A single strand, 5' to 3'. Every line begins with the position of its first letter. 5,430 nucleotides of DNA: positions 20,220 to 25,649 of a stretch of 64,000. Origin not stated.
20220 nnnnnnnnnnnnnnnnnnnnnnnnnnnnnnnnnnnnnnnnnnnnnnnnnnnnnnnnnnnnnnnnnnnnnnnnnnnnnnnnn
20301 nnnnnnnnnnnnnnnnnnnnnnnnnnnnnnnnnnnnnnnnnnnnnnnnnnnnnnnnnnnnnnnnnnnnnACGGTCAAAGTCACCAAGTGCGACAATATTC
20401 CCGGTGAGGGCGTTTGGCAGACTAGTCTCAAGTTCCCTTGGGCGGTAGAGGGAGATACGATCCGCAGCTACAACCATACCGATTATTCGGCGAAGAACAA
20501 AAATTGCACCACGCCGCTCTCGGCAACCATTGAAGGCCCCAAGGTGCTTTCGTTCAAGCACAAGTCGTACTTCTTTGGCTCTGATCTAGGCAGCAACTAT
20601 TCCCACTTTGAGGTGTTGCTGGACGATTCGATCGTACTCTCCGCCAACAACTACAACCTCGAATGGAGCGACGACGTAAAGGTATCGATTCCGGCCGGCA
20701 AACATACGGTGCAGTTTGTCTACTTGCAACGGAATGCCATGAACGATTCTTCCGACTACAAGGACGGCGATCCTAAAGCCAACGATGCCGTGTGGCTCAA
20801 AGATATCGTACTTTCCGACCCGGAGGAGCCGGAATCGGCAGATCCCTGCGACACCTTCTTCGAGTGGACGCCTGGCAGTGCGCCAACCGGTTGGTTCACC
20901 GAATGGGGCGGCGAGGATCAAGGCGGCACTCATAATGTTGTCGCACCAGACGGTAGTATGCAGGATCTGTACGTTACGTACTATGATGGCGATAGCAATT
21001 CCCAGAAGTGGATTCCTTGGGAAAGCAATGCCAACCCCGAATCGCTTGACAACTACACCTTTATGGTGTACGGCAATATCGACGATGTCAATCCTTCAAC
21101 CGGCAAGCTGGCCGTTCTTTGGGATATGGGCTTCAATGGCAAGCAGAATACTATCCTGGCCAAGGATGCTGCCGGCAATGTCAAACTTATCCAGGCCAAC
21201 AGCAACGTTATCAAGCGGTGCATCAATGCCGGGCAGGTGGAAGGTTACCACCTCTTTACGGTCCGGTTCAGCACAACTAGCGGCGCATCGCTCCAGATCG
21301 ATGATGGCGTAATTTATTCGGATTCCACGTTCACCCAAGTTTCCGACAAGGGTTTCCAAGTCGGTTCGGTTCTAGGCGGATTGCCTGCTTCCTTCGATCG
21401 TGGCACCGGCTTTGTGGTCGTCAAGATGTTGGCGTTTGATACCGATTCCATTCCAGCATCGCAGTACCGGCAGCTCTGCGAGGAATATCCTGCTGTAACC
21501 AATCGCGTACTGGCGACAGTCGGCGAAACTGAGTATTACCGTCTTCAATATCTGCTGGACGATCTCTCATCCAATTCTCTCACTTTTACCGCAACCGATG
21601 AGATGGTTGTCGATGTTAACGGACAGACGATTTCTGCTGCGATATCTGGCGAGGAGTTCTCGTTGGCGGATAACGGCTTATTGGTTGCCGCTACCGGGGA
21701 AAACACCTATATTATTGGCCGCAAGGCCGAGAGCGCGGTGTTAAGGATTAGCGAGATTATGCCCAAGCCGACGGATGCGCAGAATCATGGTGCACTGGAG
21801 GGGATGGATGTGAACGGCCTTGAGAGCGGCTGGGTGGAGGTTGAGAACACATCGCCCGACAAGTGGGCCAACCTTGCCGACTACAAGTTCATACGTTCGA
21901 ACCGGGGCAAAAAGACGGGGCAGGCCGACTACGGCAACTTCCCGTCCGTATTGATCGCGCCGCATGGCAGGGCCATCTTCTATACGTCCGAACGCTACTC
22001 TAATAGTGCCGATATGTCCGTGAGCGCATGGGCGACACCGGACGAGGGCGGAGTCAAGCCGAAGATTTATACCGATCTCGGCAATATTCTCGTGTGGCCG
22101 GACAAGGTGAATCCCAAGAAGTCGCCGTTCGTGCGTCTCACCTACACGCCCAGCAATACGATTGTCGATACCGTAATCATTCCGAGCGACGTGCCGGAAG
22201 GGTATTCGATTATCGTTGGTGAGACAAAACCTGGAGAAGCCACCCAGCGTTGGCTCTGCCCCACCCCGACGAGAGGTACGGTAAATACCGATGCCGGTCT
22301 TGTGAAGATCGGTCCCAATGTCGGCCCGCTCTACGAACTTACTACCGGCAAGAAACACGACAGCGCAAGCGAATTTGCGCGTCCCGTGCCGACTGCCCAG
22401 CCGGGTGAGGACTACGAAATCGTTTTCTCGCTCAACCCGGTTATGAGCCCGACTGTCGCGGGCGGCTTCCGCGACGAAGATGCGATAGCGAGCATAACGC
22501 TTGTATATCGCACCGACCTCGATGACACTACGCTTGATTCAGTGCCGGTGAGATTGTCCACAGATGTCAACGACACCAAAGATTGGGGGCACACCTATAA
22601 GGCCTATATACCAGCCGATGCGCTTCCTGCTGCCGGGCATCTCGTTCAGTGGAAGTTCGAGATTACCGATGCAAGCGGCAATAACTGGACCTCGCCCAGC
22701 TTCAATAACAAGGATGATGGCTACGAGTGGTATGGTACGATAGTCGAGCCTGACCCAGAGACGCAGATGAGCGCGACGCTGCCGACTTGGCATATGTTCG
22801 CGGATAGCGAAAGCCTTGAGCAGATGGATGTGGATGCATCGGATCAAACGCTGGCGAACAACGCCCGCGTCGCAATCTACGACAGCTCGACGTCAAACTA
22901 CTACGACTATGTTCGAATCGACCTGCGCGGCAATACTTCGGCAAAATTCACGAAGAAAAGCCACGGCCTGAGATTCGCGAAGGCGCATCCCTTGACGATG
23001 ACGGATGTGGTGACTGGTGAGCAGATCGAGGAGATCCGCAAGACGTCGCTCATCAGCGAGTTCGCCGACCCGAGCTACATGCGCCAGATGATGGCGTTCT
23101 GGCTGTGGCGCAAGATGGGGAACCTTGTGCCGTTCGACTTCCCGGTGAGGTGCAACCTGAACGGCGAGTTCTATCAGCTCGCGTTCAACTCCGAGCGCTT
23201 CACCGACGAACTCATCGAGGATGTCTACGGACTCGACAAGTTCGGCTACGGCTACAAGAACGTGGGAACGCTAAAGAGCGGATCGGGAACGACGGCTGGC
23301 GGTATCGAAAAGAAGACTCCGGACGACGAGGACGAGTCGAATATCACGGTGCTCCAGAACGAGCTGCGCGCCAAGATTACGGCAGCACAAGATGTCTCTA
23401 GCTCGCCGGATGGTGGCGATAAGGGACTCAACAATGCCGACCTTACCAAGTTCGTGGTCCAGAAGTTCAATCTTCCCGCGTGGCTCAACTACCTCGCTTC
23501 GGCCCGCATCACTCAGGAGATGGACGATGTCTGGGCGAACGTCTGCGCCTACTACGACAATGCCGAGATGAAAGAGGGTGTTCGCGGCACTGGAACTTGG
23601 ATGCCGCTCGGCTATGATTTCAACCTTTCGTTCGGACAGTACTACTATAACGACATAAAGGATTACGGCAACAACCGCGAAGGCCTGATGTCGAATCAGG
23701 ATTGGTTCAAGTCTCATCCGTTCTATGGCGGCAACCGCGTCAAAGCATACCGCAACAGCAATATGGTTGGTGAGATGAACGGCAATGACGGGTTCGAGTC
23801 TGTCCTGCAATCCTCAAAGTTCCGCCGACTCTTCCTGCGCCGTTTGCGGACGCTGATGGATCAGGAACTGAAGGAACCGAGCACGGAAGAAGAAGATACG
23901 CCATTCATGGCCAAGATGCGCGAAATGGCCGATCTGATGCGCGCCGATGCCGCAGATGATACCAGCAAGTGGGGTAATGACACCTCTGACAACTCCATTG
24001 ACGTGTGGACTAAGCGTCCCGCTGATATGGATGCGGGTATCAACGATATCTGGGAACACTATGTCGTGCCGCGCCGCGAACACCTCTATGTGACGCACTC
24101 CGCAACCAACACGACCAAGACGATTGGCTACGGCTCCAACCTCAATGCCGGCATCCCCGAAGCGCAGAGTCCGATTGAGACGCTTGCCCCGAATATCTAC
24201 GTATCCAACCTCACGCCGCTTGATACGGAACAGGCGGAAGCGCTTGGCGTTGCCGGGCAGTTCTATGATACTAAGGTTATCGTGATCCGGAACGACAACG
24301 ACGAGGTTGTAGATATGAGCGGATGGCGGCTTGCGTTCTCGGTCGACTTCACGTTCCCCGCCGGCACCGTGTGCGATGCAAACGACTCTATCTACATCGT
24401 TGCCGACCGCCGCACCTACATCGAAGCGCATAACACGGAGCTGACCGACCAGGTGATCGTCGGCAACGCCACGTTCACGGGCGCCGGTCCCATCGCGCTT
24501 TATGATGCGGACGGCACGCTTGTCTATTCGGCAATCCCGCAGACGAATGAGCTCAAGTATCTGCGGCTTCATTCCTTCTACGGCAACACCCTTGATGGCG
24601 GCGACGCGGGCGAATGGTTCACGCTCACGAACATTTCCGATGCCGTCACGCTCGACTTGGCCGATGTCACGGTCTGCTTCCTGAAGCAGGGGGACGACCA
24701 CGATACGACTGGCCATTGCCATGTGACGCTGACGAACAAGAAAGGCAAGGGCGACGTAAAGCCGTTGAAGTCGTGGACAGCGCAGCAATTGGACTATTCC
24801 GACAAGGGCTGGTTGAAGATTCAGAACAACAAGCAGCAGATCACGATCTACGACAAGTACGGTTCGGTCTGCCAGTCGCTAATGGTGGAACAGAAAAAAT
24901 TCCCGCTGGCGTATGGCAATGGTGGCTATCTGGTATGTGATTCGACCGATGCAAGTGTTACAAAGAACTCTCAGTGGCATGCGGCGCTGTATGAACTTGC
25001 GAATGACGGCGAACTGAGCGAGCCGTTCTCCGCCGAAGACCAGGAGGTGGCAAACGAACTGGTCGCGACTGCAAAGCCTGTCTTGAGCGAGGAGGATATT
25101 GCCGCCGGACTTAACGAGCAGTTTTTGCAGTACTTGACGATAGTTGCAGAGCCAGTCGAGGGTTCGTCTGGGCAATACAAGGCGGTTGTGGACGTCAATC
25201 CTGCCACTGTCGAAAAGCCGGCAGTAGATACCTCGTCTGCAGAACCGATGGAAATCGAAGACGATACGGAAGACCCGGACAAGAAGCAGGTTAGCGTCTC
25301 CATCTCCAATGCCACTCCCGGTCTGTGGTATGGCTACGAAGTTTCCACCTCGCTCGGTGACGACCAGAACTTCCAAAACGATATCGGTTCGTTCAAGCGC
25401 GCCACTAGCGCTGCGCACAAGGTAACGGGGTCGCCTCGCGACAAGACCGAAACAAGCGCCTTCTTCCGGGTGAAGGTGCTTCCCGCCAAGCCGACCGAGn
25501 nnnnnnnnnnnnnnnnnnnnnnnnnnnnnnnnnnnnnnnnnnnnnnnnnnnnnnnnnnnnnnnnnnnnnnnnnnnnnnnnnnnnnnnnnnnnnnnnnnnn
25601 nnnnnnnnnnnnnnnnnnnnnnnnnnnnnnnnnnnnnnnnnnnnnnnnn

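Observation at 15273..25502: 3409-aa secreted protein combining two metzincin protease modules, PATR, LamG-like lectin folds and an LTD-CotH-LTD unit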

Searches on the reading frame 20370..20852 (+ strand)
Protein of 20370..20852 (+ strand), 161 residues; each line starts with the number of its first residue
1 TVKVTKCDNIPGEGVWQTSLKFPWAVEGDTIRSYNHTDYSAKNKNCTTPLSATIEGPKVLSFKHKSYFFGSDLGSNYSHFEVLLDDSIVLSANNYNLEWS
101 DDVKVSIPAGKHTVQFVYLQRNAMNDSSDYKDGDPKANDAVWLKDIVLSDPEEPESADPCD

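Call 82: search_protein_families(library=pfam, proteins=[window:20370-20852:+], max_evalue=1)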
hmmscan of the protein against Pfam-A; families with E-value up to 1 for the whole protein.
window:20370-20852:+ (161 aa): 0 families

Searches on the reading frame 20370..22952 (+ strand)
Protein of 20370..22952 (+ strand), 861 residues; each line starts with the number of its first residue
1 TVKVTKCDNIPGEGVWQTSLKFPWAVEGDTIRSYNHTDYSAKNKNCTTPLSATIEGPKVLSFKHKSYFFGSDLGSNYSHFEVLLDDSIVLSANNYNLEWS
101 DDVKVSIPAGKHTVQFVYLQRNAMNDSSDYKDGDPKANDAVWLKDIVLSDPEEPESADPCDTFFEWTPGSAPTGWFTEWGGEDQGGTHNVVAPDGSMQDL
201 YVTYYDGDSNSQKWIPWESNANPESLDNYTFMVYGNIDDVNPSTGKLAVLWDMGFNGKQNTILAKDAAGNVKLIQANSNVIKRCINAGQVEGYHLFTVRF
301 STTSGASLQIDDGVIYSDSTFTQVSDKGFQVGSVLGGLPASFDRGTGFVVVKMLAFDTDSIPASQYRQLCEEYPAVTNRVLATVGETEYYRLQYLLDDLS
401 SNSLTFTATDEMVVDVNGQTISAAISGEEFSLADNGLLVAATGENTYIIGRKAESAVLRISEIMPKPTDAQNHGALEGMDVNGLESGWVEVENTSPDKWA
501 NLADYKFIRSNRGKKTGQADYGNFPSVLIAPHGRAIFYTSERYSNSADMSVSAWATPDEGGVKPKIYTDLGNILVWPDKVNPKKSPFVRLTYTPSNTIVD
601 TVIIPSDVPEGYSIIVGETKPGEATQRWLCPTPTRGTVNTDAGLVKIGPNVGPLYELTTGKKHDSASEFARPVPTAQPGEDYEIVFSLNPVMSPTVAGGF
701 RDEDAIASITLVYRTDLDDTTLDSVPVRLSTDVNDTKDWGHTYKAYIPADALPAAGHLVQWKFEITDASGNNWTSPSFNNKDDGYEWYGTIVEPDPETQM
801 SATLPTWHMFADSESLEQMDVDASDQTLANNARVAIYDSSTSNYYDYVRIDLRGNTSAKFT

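Call 68: predict_structure(alignment_id=A3)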
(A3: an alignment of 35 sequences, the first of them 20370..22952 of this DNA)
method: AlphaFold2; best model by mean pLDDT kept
length: 861 residues; sequences in the alignment: 35
mean_pLDDT: 74.9   pTM: 0.56
mean pLDDT of the five models: 74.9, 72.1, 68.1, 67.5, 66.4
residues with pLDDT >= 90: 322; 70-90: 258; 50-70: 89; < 50: 192
segments of 3 or more residues with pLDDT < 50: 1-47, 67-76, 95-99, 121-144, 152-161, 209-211, 379-384, 386-450, 805-811, 827-830, 852-861
pLDDT, mean of each block of 10 residues (from residue 1): 30 34 33 30 45 72 53 54 83 55 73 78 46 42 53 44 76 75 68 77 64 57 72 94 95 90 96 93 97 95 97 96 90 88 93 92 86 71 40 40 33 35 35 37 37 87 93 83 93 89 95 82 91 92 92 81 88 92 92 96 93 94 92 87 89 84 70 88 93 86 94 96 95 81 95 96 95 91 86 89 52 57 53 75 78 45 35
secondary structure, 60 per line:
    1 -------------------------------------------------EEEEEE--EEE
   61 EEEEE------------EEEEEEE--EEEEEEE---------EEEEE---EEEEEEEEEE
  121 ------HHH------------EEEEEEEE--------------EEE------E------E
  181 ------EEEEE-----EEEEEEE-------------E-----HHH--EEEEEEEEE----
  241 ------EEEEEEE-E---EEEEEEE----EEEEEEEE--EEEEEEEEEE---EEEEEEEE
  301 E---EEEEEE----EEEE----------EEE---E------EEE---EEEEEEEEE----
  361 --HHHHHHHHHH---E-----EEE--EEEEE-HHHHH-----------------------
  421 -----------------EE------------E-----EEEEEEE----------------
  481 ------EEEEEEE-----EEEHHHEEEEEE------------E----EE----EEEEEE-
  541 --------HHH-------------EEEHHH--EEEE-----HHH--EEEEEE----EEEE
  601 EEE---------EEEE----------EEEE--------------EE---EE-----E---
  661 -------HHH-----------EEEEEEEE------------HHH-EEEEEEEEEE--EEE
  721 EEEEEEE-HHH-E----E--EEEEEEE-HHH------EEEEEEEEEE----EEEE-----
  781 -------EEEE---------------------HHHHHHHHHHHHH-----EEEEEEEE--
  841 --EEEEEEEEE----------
elements in order (helices of 4 or more, strands of 3 or more residues): E50-55 E58-65 E78-84 E87-93 E103-107 E111-120 E142-149 E164-166 E187-191 E197-203 E228-236 E247-253 E259-265 E270-277 E280-289 E293-301 E305-310 E315-318 E329-331 E342-344 E348-356 H363-372 E382-384 E387-391 H393-397 E458-464 E487-493 E499-501 E505-510 E534-539 E565-567 E573-576 E587-592 E597-603 E613-616 E627-630 E682-689 E706-715 E718-727 E741-747 E758-767 E772-775 E788-791 H813-825 E831-838 E843-851

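Call 70: fold_search(model_id=the predicted structure, library=pdb)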
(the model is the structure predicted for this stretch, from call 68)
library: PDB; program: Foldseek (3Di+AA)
matches with E <= 10: 1623; with E <= 0.001: 141
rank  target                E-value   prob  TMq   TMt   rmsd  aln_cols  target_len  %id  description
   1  4yz4_A                2.2e-07  1.00  0.14  0.18  25.7       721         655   10  Crystal Structure of Streptococcus pneumoniae NanC, in complex with N-Acetylneuraminic acid. (released 2015-09-23)
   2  4yz2_A                2.4e-07  1.00  0.14  0.18  25.8       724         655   10  Crystal Structure of Streptococcus pneumoniae NanC, in complex with 2-deoxy-2,3-didehydro-N-acetylneuraminic acid. (released 2015-09-23)
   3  4yz3_A                3.3e-07  1.00  0.14  0.18  22.9       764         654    7  Crystal Structure of Streptococcus pneumoniae NanC, in complex with Oseltamivir. (released 2016-04-20)
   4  4yz1_A                4.1e-07  1.00  0.16  0.21  25.8       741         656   10  Crystal Structure of Streptococcus pneumoniae NanC, apo structure. (released 2015-09-23)
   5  4yz5_B                4.6e-07  1.00  0.15  0.19  25.9       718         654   11  Crystal Structure of Streptococcus pneumoniae NanC, in complex with 3-Sialyllactose (released 2015-09-23)
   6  4yw1_A                4.8e-07  1.00  0.15  0.19  23.9       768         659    8  Crystal Structure of Streptococcus pneumoniae NanC, complex with Neu5Ac and Neu5Ac2en following soaking with 3'SL (released 2015-09-23)
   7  4yz1_B                8.5e-07  1.00  0.14  0.18  25.1       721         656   10  Crystal Structure of Streptococcus pneumoniae NanC, apo structure. (released 2015-09-23)
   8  2vw0                  1.3e-06  0.99  0.15  0.19  26.3       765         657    8  Crystal structure of the NanB sialidase from Streptococcus pneumoniae (released 2008-06-24)
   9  7ce2_A                2.9e-06  1.00  0.18  0.31  15.6       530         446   10  The Crystal structure of TeNT Hc complexed with neutralizing antibody (released 2021-04-07)
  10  4xyx                  3.4e-06  0.99  0.15  0.19  25.1       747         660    7  NanB plus Optactamide (released 2016-02-10)
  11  7by5                  3.8e-06  1.00  0.19  0.14  14.9       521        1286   10  Tetanus neurotoxin mutant-(H233A/E234Q/H237A/Y375F) (released 2021-02-17)
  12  4xe9                  5.2e-06  0.98  0.15  0.19  23.9       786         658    8  Crystal structure of the NanB sialidase from Streptococcus pneumoniae in complex with Optactin (released 2016-01-13)
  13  2v73_A                6.1e-06  1.00  0.15  0.58   5.3       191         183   10  The structure of the family 40 CBM from C. perfringens NanJ in complex with a sialic acid containing molecule (released 2007-08-21)
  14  1a8d                  6.1e-06  1.00  0.19  0.32  15.2       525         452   12  TETANUS TOXIN C FRAGMENT (released 1998-10-14)
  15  2jkb                  8.3e-06  0.97  0.14  0.18  26.1       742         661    9  Crystal structure of Streptococcus pneumoniae NanB in complex with 2, 7-anhydro-Neu5Ac (released 2008-09-16)
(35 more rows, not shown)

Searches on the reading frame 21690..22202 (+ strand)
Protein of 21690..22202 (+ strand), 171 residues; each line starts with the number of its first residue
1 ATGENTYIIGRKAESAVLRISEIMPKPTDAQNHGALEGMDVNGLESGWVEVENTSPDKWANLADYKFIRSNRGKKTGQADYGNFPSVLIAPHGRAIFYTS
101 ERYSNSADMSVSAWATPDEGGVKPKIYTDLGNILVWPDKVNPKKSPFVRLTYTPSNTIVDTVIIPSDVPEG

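Call 82: search_protein_families(library=pfam, proteins=[window:21690-22202:+], max_evalue=1)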
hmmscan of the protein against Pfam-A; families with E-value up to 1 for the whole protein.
window:21690-22202:+ (171 aa): 2 families
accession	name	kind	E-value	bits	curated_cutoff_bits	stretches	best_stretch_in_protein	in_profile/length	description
PF10128.15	OpcA_G6PD_assem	-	0.015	15.7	27.9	1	120-163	60-105/118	Glucose-6-phosphate dehydrogenase subunit N-terminal domain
PF15780.11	ASH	-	0.18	12.4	27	0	23-73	3-52/98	Abnormal spindle-like microcephaly-assoc'd, ASPM-SPD-2-Hydin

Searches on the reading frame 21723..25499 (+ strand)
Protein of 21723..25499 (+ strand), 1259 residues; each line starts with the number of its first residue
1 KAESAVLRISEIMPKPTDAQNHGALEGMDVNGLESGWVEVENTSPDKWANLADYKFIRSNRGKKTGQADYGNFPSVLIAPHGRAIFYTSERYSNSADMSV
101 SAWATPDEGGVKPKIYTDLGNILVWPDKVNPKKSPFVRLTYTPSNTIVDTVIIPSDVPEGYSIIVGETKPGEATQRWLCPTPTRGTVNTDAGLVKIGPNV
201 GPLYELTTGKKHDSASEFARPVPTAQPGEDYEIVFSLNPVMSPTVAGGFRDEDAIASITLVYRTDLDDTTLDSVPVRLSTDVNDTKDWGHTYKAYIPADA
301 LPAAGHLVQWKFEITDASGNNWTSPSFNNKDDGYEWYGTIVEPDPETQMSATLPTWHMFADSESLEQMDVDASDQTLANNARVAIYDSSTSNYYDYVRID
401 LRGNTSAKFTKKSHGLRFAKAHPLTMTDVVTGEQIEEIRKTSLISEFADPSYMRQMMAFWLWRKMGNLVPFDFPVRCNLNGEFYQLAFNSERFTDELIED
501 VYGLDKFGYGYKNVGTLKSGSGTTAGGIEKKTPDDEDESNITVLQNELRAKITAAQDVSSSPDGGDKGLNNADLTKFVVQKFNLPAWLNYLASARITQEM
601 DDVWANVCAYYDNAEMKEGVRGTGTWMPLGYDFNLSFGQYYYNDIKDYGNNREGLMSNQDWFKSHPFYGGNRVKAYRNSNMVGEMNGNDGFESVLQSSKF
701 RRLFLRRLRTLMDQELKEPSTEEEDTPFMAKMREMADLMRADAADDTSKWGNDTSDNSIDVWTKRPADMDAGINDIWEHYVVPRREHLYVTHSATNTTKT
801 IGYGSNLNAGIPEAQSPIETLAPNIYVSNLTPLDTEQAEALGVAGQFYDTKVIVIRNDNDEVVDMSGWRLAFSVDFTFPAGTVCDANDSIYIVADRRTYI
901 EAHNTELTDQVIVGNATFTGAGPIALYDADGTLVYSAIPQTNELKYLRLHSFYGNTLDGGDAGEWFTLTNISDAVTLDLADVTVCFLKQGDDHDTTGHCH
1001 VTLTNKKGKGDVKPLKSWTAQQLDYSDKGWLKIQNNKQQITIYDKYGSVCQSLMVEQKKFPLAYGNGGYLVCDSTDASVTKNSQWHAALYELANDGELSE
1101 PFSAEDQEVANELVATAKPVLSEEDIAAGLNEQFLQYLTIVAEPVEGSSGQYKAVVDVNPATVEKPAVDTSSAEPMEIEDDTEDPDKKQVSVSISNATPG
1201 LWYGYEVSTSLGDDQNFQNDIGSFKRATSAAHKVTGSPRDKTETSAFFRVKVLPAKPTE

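Call 36: search_solved_structures(query=A1, max_evalue=1, show_alignments=2)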
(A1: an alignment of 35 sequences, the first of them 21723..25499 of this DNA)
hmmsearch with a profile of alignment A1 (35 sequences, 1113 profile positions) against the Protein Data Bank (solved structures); distinct sequences matched with E-value up to 1: 2.
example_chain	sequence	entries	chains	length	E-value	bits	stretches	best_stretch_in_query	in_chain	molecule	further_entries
5jd9_A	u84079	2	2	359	8.9e-10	40.3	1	390-620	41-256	Spore coat protein H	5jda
1iu1_A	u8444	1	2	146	0.15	13.1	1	782-838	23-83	gamma1-adaptin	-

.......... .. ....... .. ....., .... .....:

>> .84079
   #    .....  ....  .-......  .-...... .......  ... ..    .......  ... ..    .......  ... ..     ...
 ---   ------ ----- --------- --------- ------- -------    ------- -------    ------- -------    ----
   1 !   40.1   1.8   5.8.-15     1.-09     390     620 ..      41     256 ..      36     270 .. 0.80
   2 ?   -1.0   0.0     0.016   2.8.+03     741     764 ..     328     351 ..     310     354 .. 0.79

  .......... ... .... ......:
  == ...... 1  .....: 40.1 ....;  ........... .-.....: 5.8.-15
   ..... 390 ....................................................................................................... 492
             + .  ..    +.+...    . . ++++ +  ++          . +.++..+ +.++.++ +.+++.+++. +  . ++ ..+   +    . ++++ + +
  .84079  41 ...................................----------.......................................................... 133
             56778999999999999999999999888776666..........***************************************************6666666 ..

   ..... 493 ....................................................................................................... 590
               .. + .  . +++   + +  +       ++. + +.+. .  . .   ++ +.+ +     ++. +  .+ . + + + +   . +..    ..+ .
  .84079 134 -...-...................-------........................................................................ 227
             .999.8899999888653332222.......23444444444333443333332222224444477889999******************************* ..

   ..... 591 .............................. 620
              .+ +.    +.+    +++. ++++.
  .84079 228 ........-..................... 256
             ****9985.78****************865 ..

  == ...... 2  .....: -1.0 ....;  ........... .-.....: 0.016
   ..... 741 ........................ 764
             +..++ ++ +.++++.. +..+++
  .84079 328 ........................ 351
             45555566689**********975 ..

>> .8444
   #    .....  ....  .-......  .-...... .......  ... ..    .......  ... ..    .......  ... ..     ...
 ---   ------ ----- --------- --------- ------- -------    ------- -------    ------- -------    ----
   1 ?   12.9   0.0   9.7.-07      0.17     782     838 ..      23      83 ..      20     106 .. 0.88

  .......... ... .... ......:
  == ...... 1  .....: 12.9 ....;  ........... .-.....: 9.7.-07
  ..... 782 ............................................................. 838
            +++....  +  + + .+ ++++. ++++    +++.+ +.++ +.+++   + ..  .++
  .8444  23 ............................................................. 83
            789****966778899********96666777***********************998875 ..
